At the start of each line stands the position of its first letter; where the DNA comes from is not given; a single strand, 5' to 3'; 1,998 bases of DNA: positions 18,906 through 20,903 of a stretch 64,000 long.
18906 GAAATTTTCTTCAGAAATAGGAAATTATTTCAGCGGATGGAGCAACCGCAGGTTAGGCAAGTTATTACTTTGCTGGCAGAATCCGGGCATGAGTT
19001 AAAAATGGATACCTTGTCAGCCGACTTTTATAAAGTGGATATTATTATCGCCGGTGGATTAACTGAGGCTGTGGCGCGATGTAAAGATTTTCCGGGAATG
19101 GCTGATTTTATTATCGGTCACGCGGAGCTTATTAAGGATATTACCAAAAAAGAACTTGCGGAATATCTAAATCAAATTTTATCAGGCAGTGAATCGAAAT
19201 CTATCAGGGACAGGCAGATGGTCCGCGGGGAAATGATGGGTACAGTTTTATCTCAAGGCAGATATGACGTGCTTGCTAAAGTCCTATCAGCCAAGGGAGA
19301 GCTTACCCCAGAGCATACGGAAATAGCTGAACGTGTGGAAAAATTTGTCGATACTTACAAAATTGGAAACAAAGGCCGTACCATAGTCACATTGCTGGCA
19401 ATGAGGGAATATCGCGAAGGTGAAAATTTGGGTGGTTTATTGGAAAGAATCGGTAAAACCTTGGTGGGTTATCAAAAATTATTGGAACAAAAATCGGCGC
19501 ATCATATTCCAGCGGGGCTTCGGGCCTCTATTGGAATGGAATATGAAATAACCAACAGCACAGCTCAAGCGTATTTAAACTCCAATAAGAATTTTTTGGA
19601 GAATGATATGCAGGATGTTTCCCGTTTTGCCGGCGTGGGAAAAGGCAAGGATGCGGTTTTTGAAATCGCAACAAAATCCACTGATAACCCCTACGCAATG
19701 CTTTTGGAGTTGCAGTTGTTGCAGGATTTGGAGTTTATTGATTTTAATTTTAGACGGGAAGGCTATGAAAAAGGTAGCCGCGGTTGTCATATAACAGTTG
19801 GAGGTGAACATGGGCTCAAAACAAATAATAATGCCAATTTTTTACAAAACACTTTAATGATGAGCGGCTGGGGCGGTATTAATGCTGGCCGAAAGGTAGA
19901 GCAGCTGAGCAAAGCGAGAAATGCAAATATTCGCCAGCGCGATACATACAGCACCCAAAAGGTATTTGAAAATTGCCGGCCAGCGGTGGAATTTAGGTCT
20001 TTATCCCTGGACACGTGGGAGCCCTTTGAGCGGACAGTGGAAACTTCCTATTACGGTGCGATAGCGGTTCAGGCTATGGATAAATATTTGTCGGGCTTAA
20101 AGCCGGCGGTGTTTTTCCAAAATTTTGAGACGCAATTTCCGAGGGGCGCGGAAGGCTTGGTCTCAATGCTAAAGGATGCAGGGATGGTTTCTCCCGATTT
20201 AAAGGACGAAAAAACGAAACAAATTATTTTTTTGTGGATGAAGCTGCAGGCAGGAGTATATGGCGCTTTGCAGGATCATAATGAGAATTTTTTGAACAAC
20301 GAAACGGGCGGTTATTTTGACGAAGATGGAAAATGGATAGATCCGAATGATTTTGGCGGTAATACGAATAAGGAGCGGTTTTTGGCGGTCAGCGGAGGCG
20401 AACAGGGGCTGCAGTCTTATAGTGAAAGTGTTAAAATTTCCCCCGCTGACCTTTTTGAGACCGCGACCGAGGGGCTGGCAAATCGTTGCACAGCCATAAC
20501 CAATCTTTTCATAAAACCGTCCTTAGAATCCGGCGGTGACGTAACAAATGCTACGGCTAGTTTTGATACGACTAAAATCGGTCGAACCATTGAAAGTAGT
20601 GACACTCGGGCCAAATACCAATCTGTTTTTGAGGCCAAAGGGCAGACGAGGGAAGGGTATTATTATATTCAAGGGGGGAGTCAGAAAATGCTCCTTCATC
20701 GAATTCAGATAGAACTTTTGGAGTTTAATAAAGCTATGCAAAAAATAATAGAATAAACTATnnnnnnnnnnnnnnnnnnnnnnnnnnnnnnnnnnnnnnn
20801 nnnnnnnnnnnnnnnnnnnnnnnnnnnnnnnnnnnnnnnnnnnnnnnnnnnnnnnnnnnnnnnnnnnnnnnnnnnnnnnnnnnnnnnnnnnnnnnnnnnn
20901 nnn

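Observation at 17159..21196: Three-gene operon: coiled-coil mini-protein, 1136-aa domain-less cytoplasmic giant (possible amidoligase-like C-terminus), 144-aa partner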

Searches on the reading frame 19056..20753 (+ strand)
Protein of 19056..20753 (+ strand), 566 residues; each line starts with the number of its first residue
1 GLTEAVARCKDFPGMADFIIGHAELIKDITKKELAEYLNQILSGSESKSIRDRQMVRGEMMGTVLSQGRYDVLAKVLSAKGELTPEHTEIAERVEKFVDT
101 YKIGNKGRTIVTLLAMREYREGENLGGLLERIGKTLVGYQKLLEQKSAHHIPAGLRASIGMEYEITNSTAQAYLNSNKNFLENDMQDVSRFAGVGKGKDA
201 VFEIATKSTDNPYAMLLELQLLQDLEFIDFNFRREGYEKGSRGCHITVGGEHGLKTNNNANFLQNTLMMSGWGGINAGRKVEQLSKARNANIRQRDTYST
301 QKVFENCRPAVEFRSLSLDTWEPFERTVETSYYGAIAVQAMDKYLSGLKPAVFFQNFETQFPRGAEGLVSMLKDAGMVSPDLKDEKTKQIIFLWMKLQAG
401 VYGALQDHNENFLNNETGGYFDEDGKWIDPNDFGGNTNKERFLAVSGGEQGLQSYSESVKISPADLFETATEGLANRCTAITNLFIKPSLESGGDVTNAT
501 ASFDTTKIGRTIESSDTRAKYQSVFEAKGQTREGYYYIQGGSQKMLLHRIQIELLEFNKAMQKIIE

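Call 14: search_protein_families(library=pfam, proteins=[window:19056-20753:+], max_evalue=10)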
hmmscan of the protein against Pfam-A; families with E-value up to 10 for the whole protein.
window:19056-20753:+ (566 aa): 0 families

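Call 20: search_protein_representatives(protein=window:19056-20753:+)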
Query: 566 residues. Proteins with E-value up to 0.001 (for the whole library): 176; up to 1e-10: 160; up to 1e-30: 141. The best 150 are listed.
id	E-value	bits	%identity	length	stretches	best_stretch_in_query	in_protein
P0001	0.0e+00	1269.6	100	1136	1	1-566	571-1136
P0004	8.1e-223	757.6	61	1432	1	2-565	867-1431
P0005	1.4e-193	661.1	57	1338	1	16-565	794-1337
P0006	1.4e-187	641.3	53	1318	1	5-565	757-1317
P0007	1.9e-187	640.8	54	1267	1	2-565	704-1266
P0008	8.8e-180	615.5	52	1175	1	5-565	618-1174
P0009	1.2e-179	615.1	54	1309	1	4-565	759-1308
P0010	3.0e-151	521.4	47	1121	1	37-564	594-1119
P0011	2.0e-143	495.5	48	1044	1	42-565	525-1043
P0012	1.3e-136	473.1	45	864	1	46-564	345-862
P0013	6.6e-129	447.6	59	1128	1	4-345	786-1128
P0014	9.7e-129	447.1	44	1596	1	54-565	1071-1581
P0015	1.5e-128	446.5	44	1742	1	37-564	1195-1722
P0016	3.0e-126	438.9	44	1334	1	91-565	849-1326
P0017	1.1e-124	433.7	44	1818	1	45-565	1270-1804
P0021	4.3e-118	412.0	44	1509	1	80-562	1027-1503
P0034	2.1e-105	370.1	42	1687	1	45-565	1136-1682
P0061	1.8e-92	327.4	41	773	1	89-566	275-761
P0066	1.0e-82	295.2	38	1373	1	34-564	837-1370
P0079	9.3e-68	245.8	33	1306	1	90-565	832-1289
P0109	3.9e-53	197.6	34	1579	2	59-418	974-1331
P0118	3.3e-48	181.3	32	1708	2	33-417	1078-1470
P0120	2.6e-47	178.4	33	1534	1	105-565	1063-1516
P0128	2.3e-43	165.3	32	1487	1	90-565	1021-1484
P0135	1.1e-38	149.9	32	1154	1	101-565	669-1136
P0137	7.7e-37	143.8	30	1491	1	88-565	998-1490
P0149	1.7e-17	80.0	28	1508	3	88-232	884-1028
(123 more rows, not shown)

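Call 23: find_homologous_proteins(query=window:19056-20753:+)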
Query window:19056-20753:+ (566 aa): 11 proteins with E <= 0.001 among 8000 candidates.
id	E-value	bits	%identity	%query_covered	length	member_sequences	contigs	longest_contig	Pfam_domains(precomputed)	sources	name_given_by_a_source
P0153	1.1e-187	643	53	100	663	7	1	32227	-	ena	-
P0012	4.1e-136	473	45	92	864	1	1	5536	-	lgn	-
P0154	1.1e-120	422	55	62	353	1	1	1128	-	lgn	-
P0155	3.8e-107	378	39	93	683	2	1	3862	-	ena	-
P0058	2.9e-93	332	38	80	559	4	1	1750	-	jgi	jgi:hypothetical protein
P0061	5.7e-92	327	39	84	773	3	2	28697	-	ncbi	ncbi:MAG: hypothetical protein WC564_02235 [Patescibacteria group bacterium]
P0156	1.0e-91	327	35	95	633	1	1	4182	-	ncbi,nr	ncbi:hypothetical protein JXK06_03050, partial [Patescibacteria group bacterium]|nr:hypothetical pro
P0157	1.4e-88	316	35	92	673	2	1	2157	-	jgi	jgi:hypothetical protein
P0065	3.8e-88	315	35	92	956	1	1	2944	-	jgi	jgi:hypothetical protein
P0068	1.7e-80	290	35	85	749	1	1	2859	-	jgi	-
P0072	5.8e-75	271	36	80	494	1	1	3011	-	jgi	jgi:hypothetical protein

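Call 26: search_solved_structures(query=A1, max_evalue=10, show_alignments=2)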
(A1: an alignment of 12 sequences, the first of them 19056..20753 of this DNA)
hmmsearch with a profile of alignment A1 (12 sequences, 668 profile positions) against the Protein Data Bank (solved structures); distinct sequences matched with E-value up to 10: 1.
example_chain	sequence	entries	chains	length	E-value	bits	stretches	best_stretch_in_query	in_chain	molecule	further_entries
4f62_A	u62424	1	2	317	0.27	12.9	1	355-461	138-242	Geranyltranstransferase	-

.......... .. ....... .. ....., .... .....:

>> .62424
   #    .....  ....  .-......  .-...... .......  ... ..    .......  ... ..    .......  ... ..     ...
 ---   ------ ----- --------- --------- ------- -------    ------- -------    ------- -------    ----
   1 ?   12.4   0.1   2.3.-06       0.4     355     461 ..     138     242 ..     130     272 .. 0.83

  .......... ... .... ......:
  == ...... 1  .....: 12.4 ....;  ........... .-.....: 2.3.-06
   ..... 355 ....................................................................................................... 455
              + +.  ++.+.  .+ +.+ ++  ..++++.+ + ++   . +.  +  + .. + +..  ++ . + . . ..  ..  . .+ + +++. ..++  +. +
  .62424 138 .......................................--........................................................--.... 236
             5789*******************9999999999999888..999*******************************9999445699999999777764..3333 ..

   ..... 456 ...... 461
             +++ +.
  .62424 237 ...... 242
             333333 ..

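Call 29: predict_structure(alignment_id=A1)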
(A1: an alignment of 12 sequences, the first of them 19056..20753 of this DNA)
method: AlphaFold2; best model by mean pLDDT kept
length: 566 residues; sequences in the alignment: 12
mean_pLDDT: 83.7   pTM: 0.88
mean pLDDT of the five models: 83.7, 80.5, 79.8, 77.4, 77.2
residues with pLDDT >= 90: 234; 70-90: 244; 50-70: 75; < 50: 13
segments of 3 or more residues with pLDDT < 50: 488-498
pLDDT, mean of each block of 10 residues (from residue 1): 63 74 80 87 86 92 92 83 85 95 92 95 87 95 89 92 84 87 92 84 89 94 88 61 81 90 91 65 61 68 70 76 89 96 88 70 90 91 94 95 93 91 88 83 81 88 90 85 61 46 73 71 86 82 90 95 90
secondary structure, 60 per line:
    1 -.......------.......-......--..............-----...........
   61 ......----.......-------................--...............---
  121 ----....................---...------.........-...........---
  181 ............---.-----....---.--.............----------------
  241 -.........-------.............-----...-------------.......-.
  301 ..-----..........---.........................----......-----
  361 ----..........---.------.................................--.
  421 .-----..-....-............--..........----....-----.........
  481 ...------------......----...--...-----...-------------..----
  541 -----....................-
elements in order: H2-8 H15-21 H23-28 H31-44 H50-66 H71-77 H85-100 H103-117 H125-144 E157-165 H167-177 H181-192 E202-205 H212-224 E242-250 H258-270 E292-298 E308-317 H321-344 H350-355 H365-374 H385-417 H430-433 H435-446 H449-458 H463-466 H472-483 H496-501 E506-508 E511-513 H546-565

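Call 32: fold_search(model_id=the predicted structure, library=pdb)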
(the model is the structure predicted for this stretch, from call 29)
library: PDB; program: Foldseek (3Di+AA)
matches with E <= 10: 196; with E <= 0.001: 0
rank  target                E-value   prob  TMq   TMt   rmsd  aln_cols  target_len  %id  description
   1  9qur_D                6.9e-03  0.97  0.20  0.24  13.0       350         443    9  Crystal structure of gamma-Glutamyl-Methylamide Synthetase from Methylovorus mays (MmGmaS) in complex with ATPgS (released 2026-01-28)
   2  9qur_A                8.6e-03  0.98  0.23  0.28  12.7       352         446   10  Crystal structure of gamma-Glutamyl-Methylamide Synthetase from Methylovorus mays (MmGmaS) in complex with ATPgS (released 2026-01-28)
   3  9n4x_H                9.8e-03  0.99  0.23  0.31  11.3       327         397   14  CryoEM structure of the Azotobacter vinelandii glutamine synthetase (released 2025-07-30)
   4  1tt4_A                1.3e-02  0.90  0.20  0.29  15.7       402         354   10  Structure of NP459575, a predicted glutathione synthase from Salmonella typhimurium (released 2004-08-17)
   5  1r8g_A                1.6e-02  0.54  0.16  0.22  16.7       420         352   11  Structure and function of YbdK (released 2004-08-17)
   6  5dm3_E                1.9e-02  0.97  0.23  0.31  10.6       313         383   12  Crystal Structure of Glutamine Synthetase from Chromohalobacter salexigens DSM 3043(Csal_0679, TARGET EFI-550015) with (released 2015-09-16)
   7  7evt_H                2.2e-02  0.98  0.21  0.31   8.1       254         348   14  Crystal structure of the N-terminal degron-truncated human glutamine synthetase (released 2021-11-10)
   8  1r8g_B                2.5e-02  0.92  0.18  0.26  12.1       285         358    9  Structure and function of YbdK (released 2004-08-17)
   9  9nlr_Q                2.6e-02  0.84  0.18  0.25  10.4       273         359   12  Crystal structure of human glutamine synthetase in complex with ADP and phosphate (released 2026-03-11)
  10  5dm3_D                4.0e-02  0.85  0.22  0.29  12.5       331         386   13  Crystal Structure of Glutamine Synthetase from Chromohalobacter salexigens DSM 3043(Csal_0679, TARGET EFI-550015) with (released 2015-09-16)
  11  9c28_A                4.2e-02  0.97  0.21  0.30   7.9       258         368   12  Structure of endogenous Glutamine synthetase from rat model of Alzheimer's disease (released 2024-12-11)
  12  2uu7_A                4.4e-02  0.93  0.20  0.28   8.4       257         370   11  Crystal structure of apo glutamine synthetase from dog (Canis familiaris) (released 2007-10-16)
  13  5lzr_B                6.3e-02  0.10  0.11  0.10  29.4       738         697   10  Crystal structure of Thermotoga maritima sodium pumping membrane integral pyrophosphatase in complex with tungstate an (released 2016-12-14)
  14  7evt_J                6.9e-02  0.82  0.19  0.27   9.0       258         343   12  Crystal structure of the N-terminal degron-truncated human glutamine synthetase (released 2021-11-10)
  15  4av3_A                7.5e-02  0.10  0.11  0.10  29.2       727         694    9  Crystal structure of Thermotoga Maritima sodium pumping membrane integral pyrophosphatase with metal ions in active si (released 2012-08-08)
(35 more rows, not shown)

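Call 40: fold_search(model_id=the predicted structure, library=viral)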
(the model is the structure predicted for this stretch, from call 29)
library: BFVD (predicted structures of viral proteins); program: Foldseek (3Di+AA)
matches with E <= 10: 126; with E <= 0.001: 1
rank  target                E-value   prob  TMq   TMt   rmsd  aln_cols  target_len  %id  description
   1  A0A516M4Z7            7.9e-04  1.00  0.21  0.34  13.9       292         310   13  (no name in the UniProt tables at hand)
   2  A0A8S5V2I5            3.1e-03  0.98  0.20  0.24  12.5       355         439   10  Putative amidoligase enzyme [CrAss-like virus sp. ctelJ1]
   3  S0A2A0                3.4e-03  0.97  0.18  0.20  13.3       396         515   11  Amidoligase enzyme [Cellulophaga phage phi14:2]
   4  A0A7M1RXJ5            5.8e-03  0.96  0.19  0.21  11.1       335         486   11  Amidoligase enzyme [uncultured phage cr108_1]
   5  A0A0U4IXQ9            3.7e-02  0.41  0.13  0.20  16.0       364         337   11  Amidoligase [Arthrobacter phage Salgado]
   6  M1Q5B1                3.9e-02  0.77  0.19  0.18  14.4       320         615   11  (no name in the UniProt tables at hand)
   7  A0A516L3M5            4.4e-02  0.91  0.19  0.31  12.5       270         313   12  (no name in the UniProt tables at hand)
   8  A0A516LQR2            5.0e-02  0.87  0.19  0.24  12.0       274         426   13  (no name in the UniProt tables at hand)
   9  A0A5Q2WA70            6.6e-02  0.77  0.18  0.22  13.1       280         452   18  (no name in the UniProt tables at hand)
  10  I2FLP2                7.2e-02  0.63  0.19  0.26  16.6       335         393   10  Amidoligase [Pseudomonas phage tf]
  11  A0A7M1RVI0            8.6e-02  0.66  0.20  0.35  13.5       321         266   13  Uncharacterized protein [uncultured phage cr118_1]
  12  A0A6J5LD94            1.3e-01  0.63  0.18  0.35  12.2       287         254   12  Amidoligase enzyme [uncultured Caudovirales phage]
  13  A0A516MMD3            1.3e-01  0.60  0.18  0.30  13.7       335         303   13  (no name in the UniProt tables at hand)
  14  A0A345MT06            1.7e-01  0.20  0.15  0.11  23.6       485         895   10  Uncharacterized protein [crAssphage sp. isolate ctbg_1]
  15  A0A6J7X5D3            1.7e-01  0.57  0.19  0.25  11.9       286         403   12  Amidoligase enzyme [uncultured Caudovirales phage]
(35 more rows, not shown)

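Call 42: find_encoding_contigs(protein=P0153, flank=10000, max_places=3)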
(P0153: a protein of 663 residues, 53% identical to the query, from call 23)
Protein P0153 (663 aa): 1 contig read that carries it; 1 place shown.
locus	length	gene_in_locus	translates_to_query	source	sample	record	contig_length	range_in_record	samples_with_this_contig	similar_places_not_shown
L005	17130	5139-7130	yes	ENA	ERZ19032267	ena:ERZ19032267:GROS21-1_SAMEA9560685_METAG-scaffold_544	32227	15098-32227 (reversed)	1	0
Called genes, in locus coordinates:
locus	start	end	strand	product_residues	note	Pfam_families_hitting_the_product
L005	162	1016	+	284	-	PF13387:Lnb_N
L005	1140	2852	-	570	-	PF00117:GATase, PF02540:NAD_synthase (faint), PF00958:GMP_synt_C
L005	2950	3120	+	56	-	-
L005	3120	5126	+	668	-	-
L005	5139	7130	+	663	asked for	-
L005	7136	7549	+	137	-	-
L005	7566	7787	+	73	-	-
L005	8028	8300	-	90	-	-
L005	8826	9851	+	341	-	PF06723:MreB_Mbl (faint), PF11104:PilM_2, PF14450:FtsA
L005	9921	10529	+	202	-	-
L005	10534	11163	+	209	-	PF04350:PilO (faint)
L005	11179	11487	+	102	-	-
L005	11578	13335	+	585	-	PF05157:MshEN, PF00437:T2SSE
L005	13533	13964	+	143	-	-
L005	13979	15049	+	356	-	PF00437:T2SSE, PF13401:AAA_22 (faint)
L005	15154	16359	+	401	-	PF28597:T2SSF_N (weak), PF00482:T2SSF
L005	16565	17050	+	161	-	PF07963:N_methyl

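Call 43: find_encoding_contigs(protein=P0061, flank=10000, max_places=3)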
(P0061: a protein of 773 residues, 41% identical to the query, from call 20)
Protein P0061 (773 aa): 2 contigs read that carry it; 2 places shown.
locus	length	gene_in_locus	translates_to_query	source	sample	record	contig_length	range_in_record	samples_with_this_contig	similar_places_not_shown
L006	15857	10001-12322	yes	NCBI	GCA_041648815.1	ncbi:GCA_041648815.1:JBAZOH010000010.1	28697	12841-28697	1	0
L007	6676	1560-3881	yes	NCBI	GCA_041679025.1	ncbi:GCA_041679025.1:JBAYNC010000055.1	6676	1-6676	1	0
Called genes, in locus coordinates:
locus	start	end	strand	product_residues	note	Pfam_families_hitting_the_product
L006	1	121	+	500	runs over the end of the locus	PF08309:LVIVD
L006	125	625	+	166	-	PF07963:N_methyl (faint)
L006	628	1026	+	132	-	-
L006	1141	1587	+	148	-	PF07963:N_methyl (weak)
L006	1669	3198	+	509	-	PF05228:CHASE4, PF00989:PAS, PF13188:PAS_8 (weak), PF13426:PAS_9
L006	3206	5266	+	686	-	PF00672:HAMP, PF00989:PAS, PF08448:PAS_4, PF13426:PAS_9, PF08447:PAS_3, PF00512:HisKA, PF02518:HATPase_c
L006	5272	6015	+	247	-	PF00121:TIM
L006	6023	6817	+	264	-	PF23914:TPR_CcmH_CycH (faint), PF13181:TPR_8 (faint), PF13424:TPR_12 (faint), PF14559:TPR_19 (faint), PF07719:TPR_2 (faint)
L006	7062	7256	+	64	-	-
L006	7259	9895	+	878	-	-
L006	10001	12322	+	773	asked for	-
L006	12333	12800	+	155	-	-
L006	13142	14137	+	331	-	PF01145:Band_7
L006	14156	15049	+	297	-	-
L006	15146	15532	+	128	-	PF18895:T4SS_pilin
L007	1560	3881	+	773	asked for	-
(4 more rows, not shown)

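Call 54: search_dna_similar(query=window:19308-20753:+, collection=phages, mode=protein, max_evalue=10, max_rows=15)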
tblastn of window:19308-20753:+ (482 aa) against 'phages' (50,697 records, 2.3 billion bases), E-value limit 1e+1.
No match.

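Call 55: search_dna_similar(query=window:19308-20753:+, collection=plasmids, mode=protein, max_evalue=10, max_rows=15)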
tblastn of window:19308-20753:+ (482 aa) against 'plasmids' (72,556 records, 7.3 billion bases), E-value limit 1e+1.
No match.

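Call 60: search_protein_families(library=phrogs, proteins=[P0010, P0021, P0066, P0079], max_evalue=5)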
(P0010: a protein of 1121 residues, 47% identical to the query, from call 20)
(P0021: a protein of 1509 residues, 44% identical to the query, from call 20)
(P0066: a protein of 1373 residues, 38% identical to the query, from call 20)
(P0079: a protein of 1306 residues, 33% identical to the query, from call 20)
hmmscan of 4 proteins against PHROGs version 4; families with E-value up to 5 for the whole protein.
P0010 (1121 aa): 3 families
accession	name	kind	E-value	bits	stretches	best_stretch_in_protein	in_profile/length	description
phrog_387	-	connector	0.0094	17.2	1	74-104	6-36/88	neck protein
phrog_37413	-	unknown function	0.048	15.1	1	540-582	12-54/80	-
phrog_16546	-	unknown function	0.31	12.4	1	259-282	5-28/86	-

P0021 (1509 aa): 4 families
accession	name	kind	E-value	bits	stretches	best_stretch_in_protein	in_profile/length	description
phrog_30857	-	unknown function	0.071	14.4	0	64-90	42-68/80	-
phrog_24926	-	unknown function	0.16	12.7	1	1405-1448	14-57/62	-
phrog_17168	-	unknown function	0.29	12.4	1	626-671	5-50/81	-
phrog_38126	-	unknown function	0.37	11.8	0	247-262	22-37/57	-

P0066 (1373 aa): 0 families

P0079 (1306 aa): 0 families
